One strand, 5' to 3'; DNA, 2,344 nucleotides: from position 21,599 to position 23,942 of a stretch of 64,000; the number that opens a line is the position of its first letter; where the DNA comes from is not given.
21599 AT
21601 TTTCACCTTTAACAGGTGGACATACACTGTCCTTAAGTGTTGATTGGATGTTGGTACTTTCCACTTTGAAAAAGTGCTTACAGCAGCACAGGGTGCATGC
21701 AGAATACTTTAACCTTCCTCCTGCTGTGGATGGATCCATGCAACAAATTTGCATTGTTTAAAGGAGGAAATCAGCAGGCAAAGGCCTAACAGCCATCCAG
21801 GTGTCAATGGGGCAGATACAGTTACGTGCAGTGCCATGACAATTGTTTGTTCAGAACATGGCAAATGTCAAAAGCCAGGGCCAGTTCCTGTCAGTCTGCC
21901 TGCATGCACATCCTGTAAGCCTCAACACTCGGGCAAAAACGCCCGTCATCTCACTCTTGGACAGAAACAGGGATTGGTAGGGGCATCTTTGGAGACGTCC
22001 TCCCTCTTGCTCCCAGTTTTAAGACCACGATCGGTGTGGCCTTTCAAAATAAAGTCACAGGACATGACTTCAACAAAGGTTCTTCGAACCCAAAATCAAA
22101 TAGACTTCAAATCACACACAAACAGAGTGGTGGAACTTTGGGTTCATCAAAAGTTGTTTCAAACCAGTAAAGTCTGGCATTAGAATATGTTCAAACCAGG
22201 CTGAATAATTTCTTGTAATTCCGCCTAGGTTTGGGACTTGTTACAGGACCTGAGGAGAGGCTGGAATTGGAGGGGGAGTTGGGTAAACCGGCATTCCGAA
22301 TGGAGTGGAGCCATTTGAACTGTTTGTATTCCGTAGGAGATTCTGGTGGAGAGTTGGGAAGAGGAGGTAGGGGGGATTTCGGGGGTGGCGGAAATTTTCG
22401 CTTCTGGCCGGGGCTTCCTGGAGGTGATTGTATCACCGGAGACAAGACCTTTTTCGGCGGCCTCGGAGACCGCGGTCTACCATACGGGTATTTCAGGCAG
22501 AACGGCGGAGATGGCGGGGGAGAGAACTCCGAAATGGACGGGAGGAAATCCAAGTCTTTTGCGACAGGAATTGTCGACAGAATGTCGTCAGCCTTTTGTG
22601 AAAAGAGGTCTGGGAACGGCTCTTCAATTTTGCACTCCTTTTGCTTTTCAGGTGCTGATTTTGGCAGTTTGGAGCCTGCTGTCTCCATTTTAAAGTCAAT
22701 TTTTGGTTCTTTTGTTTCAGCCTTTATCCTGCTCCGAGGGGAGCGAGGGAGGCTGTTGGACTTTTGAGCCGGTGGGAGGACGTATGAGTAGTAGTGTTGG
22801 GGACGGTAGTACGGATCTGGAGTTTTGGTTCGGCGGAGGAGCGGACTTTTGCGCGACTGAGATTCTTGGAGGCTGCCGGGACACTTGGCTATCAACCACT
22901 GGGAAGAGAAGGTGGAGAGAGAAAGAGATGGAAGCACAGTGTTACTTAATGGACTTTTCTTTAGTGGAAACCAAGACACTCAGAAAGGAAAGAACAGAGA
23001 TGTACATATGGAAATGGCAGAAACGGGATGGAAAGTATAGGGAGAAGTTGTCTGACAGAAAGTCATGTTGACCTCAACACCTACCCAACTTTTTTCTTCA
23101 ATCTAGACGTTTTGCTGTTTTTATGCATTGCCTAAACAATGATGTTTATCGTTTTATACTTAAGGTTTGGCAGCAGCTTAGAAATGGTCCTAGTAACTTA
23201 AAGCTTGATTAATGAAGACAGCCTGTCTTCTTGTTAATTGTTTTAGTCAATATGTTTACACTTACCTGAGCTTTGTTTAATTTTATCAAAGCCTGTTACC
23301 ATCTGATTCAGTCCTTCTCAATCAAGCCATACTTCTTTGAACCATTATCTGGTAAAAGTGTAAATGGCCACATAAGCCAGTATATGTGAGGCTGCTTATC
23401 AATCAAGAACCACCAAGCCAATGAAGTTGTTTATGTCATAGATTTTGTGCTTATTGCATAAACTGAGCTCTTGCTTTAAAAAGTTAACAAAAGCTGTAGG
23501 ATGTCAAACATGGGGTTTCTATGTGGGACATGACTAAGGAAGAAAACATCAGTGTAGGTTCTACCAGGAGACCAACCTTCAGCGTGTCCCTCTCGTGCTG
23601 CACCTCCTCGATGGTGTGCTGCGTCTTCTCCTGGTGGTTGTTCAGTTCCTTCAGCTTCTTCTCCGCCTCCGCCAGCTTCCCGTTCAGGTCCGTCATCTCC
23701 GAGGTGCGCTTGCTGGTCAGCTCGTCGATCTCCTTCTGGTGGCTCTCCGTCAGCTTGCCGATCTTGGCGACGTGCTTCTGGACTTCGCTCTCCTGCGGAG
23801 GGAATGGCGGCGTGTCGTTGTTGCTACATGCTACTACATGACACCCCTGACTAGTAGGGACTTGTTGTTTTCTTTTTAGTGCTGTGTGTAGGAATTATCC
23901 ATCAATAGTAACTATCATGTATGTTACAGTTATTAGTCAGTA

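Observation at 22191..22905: CpG-rich Ser/Pro-rich ORF of about 238 codons, nested on the gene strand in a CLIP-like intron with a textbook acceptor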

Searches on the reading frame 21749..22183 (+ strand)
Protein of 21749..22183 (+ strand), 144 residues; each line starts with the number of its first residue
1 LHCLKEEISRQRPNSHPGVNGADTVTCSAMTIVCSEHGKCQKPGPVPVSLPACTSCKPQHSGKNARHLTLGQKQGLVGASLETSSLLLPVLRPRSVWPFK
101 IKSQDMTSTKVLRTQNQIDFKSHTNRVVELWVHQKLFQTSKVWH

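Call 27: search_protein_families(library=pfam, proteins=[window:21749-22183:+], max_evalue=0.1)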
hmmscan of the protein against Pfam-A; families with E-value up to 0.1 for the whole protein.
window:21749-22183:+ (144 aa): 1 family
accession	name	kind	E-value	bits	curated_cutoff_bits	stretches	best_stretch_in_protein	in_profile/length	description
PF12955.13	Vps3844_C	-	0.066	13.9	27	0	25-64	6-44/104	Vacuolar sorting protein Vps3844, C-terminal domain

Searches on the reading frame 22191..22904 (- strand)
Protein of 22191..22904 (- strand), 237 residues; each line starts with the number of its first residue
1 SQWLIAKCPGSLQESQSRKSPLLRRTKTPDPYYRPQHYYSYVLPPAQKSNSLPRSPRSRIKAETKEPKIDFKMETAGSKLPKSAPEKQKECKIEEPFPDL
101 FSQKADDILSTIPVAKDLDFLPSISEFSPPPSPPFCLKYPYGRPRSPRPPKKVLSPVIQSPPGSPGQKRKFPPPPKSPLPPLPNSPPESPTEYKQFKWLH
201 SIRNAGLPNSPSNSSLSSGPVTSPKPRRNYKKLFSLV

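Call 5: search_protein_families(library=pfam, proteins=[window:22191-22904:-], max_evalue=1)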
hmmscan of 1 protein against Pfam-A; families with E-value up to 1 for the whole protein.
window:22191-22904:- (237 aa): 0 families

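Call 6: find_homologous_proteins(query=window:22194-22904:-, max_evalue=0.001)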
Query window:22194-22904:-: 413 candidates shared short words with the query, none scored E <= 0.001.

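Call 15: search_protein_representatives(protein=window:22194-22904:-)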
Query: 237 residues. Proteins with E-value up to 0.001 (for the whole library): 0; up to 1e-10: 0; up to 1e-30: 0. The best 0 are listed.

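Call 29: find_related_loci(query=window:22194-22898:-, collection=metagenome_contigs, flank=10000)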
Query window:22194-22898:- (235 aa) in metagenome_contigs; peptide patterns used: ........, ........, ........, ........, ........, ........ (x = any residue, [..] = any of these).
192 stretches matched a pattern, but none encodes a relative of the query by tblastn (E <= 1e-3).

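Call 39: predict_structure(protein=window:22194-22898:-)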
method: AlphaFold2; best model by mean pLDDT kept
length: 235 residues; sequences in the alignment: 1
mean_pLDDT: 55.1   pTM: 0.18
mean pLDDT of the five models: 55.1, 53.6, 51.8, 51.6, 50.1
residues with pLDDT >= 90: 0; 70-90: 21; 50-70: 138; < 50: 76
segments of 3 or more residues with pLDDT < 50: 1-6, 8-21, 23-25, 42-46, 156-158, 206-224, 232-235
pLDDT, mean of each block of 10 residues (from residue 1): 45 44 50 52 50 51 55 52 55 59 58 56 59 56 61 53 61 68 75 73 49 41 49 47
secondary structure, 60 per line:
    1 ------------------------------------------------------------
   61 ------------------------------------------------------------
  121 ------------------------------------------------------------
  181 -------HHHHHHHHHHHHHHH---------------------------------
elements in order: H188-202

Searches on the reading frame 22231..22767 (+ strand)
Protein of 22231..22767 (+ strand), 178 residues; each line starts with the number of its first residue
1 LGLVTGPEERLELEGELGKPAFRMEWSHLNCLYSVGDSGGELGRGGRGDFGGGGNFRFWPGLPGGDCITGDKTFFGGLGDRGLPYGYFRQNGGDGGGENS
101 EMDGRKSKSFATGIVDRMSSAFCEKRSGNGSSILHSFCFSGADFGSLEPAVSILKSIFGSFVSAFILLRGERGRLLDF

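Call 27: search_protein_families(library=pfam, proteins=[window:22231-22767:+], max_evalue=0.1)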
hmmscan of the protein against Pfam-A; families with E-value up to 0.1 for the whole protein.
window:22231-22767:+ (178 aa): 0 families

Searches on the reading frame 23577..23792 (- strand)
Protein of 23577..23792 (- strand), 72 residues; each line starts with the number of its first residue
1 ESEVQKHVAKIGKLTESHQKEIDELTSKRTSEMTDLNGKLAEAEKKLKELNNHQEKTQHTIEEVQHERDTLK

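Call 30: find_related_loci(query=window:23577-23792:-, collection=metagenome_contigs, flank=10000)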
Query window:23577-23792:- (72 aa) in metagenome_contigs; peptide patterns used: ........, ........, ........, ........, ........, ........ (x = any residue, [..] = any of these).
600 stretches matched a pattern, but none encodes a relative of the query by tblastn (E <= 1e-3).
